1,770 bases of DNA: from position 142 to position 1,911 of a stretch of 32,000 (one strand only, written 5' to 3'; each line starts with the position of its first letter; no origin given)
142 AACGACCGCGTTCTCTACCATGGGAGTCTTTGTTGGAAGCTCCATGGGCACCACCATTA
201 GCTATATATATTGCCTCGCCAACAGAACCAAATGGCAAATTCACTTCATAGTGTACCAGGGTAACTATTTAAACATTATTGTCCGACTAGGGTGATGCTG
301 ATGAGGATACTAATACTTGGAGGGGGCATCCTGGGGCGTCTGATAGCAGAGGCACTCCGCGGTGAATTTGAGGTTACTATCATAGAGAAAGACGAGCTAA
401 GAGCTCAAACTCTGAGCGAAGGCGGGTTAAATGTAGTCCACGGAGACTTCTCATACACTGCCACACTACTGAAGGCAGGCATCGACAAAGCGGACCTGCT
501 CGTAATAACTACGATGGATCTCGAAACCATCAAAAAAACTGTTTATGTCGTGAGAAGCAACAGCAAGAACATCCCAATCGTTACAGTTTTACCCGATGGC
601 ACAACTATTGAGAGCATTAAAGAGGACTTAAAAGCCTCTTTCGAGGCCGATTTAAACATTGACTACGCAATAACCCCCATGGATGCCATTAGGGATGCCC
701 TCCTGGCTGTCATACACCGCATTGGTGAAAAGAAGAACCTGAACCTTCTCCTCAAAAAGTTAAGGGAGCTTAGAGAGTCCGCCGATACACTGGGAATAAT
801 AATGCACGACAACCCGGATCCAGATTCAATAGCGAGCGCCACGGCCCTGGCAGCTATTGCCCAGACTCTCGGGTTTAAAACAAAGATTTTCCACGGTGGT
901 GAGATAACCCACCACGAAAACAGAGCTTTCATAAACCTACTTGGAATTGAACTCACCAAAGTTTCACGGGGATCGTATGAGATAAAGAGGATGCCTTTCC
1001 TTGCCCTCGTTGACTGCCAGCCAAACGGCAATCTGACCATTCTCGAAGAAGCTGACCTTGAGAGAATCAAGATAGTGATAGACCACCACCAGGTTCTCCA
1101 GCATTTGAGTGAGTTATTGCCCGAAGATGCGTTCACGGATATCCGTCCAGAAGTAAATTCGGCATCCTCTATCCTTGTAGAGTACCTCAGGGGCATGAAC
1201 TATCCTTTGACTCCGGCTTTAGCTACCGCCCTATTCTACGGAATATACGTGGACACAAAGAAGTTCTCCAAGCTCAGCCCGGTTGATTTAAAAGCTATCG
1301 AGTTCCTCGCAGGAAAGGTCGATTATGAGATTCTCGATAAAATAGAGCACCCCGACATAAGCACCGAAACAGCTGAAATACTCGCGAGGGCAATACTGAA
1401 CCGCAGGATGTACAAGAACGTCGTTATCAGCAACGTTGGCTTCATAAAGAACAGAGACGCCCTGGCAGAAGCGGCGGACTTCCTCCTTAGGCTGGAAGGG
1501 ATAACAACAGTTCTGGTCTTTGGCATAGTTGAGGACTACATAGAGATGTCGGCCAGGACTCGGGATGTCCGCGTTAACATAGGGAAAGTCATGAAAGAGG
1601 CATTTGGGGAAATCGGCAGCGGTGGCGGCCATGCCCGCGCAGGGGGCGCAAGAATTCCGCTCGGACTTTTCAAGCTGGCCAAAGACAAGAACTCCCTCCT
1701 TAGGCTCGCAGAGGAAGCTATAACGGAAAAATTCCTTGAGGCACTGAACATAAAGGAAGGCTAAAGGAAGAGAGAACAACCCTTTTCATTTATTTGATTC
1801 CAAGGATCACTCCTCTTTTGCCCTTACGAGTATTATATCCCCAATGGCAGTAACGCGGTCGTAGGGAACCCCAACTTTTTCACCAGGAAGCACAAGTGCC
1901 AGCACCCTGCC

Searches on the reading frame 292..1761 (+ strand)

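Call 42: search_protein_families(library=pfam, proteins=[window:292-1761:+], max_evalue=0.00001)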
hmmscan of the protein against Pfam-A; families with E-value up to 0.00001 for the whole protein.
window:292-1761:+ (490 aa): 3 families
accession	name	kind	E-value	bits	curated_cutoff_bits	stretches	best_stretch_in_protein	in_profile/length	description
PF02254.24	TrkA_N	-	3.4e-18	66.5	23.8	1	6-109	1-105/116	TrkA-N domain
PF02272.25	DHHA1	-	1.4e-12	48.4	25.9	1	376-478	3-101/102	DHHA1 domain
PF01368.27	DHH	-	4.7e-12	46.7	28.1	1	169-318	4-125/125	DHH family, N-terminal domain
